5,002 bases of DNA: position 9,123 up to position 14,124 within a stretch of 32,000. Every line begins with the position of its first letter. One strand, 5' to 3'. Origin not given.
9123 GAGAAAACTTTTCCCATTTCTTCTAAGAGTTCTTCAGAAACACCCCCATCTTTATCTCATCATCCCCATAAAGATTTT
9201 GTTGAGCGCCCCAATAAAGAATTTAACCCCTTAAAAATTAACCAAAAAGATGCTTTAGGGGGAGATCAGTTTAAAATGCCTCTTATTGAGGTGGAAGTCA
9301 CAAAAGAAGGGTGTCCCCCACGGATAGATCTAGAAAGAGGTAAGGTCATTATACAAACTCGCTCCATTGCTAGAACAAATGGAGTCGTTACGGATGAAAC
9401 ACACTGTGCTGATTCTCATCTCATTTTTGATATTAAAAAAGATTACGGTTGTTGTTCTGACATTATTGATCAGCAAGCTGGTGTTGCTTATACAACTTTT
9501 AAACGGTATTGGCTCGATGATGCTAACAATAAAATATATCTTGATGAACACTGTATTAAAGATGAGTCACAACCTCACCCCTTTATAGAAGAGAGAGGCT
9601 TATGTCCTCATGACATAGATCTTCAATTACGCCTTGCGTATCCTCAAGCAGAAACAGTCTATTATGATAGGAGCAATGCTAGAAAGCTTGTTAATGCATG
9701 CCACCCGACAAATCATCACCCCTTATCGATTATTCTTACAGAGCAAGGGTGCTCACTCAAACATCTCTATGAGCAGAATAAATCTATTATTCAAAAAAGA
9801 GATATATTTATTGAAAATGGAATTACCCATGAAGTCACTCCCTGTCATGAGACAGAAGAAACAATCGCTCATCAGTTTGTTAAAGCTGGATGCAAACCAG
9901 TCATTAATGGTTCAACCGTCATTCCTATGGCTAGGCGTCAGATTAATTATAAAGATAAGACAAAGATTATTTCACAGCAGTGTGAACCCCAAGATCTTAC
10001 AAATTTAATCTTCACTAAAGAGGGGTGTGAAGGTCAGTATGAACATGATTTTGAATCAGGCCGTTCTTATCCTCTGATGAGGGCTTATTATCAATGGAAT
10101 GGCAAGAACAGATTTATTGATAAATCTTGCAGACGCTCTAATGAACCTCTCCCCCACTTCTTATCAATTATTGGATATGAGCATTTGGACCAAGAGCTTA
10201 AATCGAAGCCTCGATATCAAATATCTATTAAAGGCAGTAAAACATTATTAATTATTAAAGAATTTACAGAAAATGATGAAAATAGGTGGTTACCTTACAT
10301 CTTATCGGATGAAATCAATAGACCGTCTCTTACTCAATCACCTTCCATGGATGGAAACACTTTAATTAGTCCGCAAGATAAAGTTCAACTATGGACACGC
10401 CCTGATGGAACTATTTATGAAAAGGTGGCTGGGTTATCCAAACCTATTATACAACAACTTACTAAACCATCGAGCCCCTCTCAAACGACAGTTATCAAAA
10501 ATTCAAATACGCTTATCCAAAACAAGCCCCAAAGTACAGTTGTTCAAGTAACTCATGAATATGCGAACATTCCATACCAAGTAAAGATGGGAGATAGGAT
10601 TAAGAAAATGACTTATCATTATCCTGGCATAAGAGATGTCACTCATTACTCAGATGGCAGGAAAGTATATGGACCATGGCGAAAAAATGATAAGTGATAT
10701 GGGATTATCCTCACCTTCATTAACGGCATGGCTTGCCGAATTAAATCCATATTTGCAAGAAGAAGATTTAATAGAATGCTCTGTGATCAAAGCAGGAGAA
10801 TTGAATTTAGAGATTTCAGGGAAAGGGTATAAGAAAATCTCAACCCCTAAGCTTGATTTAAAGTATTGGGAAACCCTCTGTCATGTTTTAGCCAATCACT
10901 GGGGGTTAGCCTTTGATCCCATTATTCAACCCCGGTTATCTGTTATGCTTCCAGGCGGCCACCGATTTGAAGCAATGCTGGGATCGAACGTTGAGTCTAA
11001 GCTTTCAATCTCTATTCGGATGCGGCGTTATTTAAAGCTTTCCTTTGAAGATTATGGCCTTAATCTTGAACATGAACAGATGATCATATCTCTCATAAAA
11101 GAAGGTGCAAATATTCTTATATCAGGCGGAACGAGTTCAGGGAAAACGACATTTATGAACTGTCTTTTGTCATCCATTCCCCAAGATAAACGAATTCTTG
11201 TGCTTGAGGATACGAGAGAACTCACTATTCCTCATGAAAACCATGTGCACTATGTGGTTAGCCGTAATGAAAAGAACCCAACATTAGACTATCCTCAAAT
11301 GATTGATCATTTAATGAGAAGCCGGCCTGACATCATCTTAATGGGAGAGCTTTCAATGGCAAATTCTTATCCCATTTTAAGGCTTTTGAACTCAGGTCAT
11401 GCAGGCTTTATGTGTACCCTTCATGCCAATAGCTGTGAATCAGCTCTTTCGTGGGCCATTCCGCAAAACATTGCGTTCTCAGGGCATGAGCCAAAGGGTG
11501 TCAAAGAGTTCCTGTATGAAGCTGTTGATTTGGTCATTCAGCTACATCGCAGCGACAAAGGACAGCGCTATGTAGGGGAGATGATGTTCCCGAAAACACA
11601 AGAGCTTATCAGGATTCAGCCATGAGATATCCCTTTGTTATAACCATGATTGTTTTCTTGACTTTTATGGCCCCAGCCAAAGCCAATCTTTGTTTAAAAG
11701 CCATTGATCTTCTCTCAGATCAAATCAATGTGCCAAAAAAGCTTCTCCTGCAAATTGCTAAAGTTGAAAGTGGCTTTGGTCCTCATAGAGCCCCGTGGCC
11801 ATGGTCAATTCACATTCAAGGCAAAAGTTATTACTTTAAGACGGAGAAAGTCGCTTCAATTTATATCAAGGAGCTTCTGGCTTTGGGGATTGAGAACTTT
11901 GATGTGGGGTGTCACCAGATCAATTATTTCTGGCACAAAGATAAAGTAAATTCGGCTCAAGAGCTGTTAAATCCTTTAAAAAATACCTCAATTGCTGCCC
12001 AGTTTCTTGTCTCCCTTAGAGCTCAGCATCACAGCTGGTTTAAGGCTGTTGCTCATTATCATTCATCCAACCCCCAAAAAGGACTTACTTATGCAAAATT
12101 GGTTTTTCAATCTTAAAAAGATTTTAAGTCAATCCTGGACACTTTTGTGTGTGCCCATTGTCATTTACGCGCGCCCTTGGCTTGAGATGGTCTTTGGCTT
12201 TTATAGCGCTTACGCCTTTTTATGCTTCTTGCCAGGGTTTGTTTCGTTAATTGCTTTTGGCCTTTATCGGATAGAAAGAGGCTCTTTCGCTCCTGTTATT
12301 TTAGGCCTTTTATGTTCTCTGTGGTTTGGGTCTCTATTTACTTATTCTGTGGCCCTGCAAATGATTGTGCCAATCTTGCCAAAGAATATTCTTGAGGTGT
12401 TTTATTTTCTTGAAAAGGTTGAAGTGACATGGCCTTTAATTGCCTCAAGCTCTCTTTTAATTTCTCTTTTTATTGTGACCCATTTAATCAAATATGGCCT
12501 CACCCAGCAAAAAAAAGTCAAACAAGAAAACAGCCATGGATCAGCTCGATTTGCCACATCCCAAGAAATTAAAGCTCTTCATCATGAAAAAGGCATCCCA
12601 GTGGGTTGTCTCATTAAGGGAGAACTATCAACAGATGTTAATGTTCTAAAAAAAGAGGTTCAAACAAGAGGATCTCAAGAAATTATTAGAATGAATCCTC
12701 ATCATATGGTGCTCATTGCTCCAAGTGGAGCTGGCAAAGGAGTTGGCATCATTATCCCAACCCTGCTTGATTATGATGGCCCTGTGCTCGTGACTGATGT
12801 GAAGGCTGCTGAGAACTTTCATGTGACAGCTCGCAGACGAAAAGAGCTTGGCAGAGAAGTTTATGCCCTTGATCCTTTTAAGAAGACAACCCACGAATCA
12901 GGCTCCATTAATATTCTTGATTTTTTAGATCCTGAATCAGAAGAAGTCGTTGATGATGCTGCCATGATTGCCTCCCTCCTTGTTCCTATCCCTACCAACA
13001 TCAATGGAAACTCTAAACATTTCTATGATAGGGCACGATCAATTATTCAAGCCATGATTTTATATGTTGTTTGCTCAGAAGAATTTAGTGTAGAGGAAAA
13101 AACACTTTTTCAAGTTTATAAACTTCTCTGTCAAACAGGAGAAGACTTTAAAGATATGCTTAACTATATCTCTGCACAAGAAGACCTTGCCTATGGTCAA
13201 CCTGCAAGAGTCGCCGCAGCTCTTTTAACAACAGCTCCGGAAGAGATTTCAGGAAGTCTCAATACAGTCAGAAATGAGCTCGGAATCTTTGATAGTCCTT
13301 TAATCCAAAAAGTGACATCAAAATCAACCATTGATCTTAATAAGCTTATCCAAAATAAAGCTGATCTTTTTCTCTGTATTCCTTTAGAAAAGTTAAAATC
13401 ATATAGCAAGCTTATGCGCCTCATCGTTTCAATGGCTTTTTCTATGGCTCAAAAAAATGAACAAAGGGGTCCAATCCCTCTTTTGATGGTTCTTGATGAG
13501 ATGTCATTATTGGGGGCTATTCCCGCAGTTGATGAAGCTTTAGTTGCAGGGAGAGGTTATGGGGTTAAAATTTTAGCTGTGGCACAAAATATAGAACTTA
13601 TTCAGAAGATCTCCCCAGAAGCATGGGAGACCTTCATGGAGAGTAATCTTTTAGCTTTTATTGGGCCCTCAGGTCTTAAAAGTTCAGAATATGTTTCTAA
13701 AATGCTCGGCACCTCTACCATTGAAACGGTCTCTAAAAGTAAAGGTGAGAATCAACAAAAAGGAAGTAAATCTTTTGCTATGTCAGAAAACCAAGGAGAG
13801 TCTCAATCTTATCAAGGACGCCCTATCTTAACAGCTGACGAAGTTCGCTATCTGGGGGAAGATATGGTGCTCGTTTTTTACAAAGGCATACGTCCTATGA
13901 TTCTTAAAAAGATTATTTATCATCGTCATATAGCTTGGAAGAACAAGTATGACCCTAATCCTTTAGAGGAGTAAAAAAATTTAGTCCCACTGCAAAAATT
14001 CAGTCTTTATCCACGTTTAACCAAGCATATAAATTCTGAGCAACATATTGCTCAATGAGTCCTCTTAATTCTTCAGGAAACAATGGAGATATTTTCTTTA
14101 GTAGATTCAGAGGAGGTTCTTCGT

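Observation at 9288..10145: Six tandem roughly 47-residue Cys-pair modules in an 808-aa secreted protein wedged between virB10 and virB11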

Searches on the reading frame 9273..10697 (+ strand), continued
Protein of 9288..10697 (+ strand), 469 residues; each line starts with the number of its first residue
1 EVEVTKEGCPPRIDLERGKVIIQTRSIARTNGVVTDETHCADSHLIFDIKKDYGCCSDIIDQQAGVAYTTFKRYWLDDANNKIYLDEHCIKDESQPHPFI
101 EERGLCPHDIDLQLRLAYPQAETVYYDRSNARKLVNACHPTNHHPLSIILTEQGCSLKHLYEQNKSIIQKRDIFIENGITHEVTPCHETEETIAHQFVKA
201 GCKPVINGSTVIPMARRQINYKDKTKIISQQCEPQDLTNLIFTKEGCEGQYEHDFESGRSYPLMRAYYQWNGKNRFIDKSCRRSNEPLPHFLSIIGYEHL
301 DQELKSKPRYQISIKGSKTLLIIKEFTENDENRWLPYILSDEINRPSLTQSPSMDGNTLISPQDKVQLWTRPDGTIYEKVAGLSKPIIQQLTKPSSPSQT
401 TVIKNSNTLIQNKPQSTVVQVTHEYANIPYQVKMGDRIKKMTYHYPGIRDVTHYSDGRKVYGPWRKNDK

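Call 64: search_dna_similar(query=L001:8407-10491:+, collection=plasmids, mode=protein, max_evalue=0.000001, max_rows=40, rows=spread)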
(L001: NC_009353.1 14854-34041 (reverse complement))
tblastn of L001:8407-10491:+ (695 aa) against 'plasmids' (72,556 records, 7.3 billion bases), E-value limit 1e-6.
Records with a match: 13; places in all: 15; records where one place covers at least 80% of the query: 3.
Best place of each record, by identity: >=99% 1; <60% 12.
By first word of the organism name: Roseibium 6; Thalassospira 2; Magnetospirillum 1; Microbulbifer 1; Magnetospira 1; Desulfovibrio 1; Nitrosospira 1.
By predicted mobility (MOB-suite, as given by PLSDB): non-mobilizable 11; mobilizable 2.
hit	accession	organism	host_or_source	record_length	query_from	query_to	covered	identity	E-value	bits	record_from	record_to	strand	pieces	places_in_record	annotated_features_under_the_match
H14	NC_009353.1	Magnetospirillum gryphiswaldense MSR-1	from the mud of the eutrophic river Ryck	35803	1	695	100%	100.0%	0e+0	1342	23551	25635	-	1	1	hypothetical protein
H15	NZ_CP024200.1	Thalassospira marina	-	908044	35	601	82%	37.2%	4e-104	356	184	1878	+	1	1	hypothetical protein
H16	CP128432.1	Microbulbifer sp. MKSA007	Smenospongia aurea,bacteria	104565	35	611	83%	35.7%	3e-94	443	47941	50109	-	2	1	hypothetical protein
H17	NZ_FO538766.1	Magnetospira sp. QH-2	-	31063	70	600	76%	34.6%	1e-80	287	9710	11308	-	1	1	hypothetical protein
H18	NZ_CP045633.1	Roseibium aggregatum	-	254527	50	603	80%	32.5%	8e-65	343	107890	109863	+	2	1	hypothetical protein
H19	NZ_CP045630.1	Roseibium aggregatum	-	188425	50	603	80%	31.8%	7e-64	339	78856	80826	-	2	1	hypothetical protein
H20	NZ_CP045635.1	Roseibium aggregatum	-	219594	50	603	80%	31.8%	3e-62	336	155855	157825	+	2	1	hypothetical protein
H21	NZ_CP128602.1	Roseibium aggregatum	cell culture,marine biofilms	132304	203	603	58%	34.6%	1e-62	234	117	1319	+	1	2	none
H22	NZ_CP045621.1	Roseibium aggregatum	-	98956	50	500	65%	27.8%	9e-26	121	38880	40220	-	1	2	hypothetical protein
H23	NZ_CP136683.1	Thalassospira lucentensis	Macrocystis pyrifera gametophyte,Whole ...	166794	189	580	56%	27.9%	2e-34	149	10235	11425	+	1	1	hypothetical protein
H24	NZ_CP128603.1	Roseibium aggregatum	cell culture,marine biofilms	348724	269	578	41%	37.7%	4e-39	210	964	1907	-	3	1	hypothetical protein (x2)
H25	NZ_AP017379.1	Desulfovibrio ferrophilus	-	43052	197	526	47%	25.2%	3e-9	69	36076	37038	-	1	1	hypothetical protein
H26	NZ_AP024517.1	Nitrosospira sp. NRS527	Oryza sativa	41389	247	499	36%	27.0%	2e-9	69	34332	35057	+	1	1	hypothetical protein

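Call 93: search_protein_families(library=phrogs, proteins=[L001:8407-10491:+], max_evalue=0.01)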
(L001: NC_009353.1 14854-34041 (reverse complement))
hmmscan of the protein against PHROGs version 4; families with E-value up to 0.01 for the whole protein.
L001:8407-10491:+ (695 aa): 0 families

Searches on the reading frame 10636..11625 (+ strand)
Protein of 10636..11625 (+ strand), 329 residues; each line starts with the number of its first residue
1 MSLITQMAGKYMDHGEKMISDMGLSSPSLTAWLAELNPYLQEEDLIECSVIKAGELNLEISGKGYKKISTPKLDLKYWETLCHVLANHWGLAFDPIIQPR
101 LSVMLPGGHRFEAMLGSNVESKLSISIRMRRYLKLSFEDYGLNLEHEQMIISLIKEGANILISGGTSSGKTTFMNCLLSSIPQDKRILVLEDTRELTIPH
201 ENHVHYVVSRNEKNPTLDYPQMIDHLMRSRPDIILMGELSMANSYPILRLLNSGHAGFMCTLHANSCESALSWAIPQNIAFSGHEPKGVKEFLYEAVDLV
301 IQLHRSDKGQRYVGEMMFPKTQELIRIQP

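Call 5: search_protein_families(library=pfam, proteins=[window:10636-11625:+], max_evalue=0.01)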
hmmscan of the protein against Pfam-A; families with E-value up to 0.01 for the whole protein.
window:10636-11625:+ (329 aa): 5 families
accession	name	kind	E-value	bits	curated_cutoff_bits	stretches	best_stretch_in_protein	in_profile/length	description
PF00437.27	T2SSE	-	8e-25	87.7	24.9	1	120-272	104-253/370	Type II/IV secretion system protein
PF00270.35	DEAD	-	0.00012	22.3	26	1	148-207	5-68/167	DEAD/DEAH box helicase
PF01580.24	FtsK_SpoIIIE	-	0.00034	20.5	24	1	147-181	29-63/221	FtsK/SpoIIIE family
PF12775.13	AAA_7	-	0.0046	17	25.8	0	148-187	24-63/181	P-loop containing dynein motor region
PF04665.18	Pox_A32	-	0.0092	15.9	22.8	0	152-212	8-72/242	Poxvirus A32 protein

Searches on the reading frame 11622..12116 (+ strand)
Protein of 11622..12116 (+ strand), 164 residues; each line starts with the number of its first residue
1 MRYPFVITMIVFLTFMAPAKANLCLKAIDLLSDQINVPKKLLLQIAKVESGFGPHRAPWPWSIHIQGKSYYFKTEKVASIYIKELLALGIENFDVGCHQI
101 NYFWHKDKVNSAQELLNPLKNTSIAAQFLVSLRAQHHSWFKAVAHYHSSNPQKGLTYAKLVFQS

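Call 5: search_protein_families(library=pfam, proteins=[window:11622-12116:+], max_evalue=0.01)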
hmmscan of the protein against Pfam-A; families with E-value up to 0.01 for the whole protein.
window:11622-12116:+ (164 aa): 1 family
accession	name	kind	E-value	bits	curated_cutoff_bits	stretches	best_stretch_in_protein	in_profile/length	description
PF01464.25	SLT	-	4.4e-08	33.1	21.3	1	32-148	7-96/117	Transglycosylase SLT domain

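Call 13: search_protein_families(library=ncbifam, proteins=[window:11622-12116:+], max_evalue=0.01)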
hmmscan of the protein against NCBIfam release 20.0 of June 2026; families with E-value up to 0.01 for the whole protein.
window:11622-12116:+ (164 aa): 0 families

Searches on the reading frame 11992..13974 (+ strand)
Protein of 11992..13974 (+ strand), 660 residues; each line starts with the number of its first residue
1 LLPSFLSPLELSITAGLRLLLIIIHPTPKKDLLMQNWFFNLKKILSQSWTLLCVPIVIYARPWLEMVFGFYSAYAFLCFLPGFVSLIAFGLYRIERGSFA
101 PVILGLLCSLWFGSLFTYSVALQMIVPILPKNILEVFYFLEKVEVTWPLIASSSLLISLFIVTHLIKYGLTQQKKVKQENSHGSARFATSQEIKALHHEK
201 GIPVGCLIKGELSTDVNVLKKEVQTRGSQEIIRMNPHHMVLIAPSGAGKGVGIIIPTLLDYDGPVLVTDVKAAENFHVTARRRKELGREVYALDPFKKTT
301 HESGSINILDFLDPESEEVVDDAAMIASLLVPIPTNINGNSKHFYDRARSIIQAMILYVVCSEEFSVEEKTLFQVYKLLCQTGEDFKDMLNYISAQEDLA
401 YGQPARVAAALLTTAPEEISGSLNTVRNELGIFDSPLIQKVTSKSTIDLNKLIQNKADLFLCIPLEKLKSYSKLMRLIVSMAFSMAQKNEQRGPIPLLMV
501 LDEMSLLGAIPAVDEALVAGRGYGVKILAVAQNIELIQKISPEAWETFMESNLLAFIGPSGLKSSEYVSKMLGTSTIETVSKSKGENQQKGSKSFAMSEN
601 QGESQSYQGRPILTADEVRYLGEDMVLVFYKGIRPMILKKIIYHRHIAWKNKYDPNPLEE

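Call 5: search_protein_families(library=pfam, proteins=[window:11992-13974:+], max_evalue=0.01)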
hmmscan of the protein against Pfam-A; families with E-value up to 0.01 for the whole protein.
window:11992-13974:+ (660 aa): 3 families
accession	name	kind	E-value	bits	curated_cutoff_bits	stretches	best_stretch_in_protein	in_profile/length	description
PF02534.20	T4SS-DNA_transf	-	2.5e-66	224.9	20.1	1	208-646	20-448/468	Type IV secretory system Conjugative DNA transfer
PF12696.13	TraG-D_C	-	1.4e-18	67.4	22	1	496-621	1-124/126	TraM recognition site of TraD and TraG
PF10412.15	TrwB_AAD_bind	-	4.1e-10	39.5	20.5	1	322-621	89-366/387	Type IV secretion-system coupling protein DNA-binding domain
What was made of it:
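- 11622..13974 (+): Downstream T4SS genes: SLT lytic transglycosylase (virB1-like) and the virD4 coupling protein. Call 5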
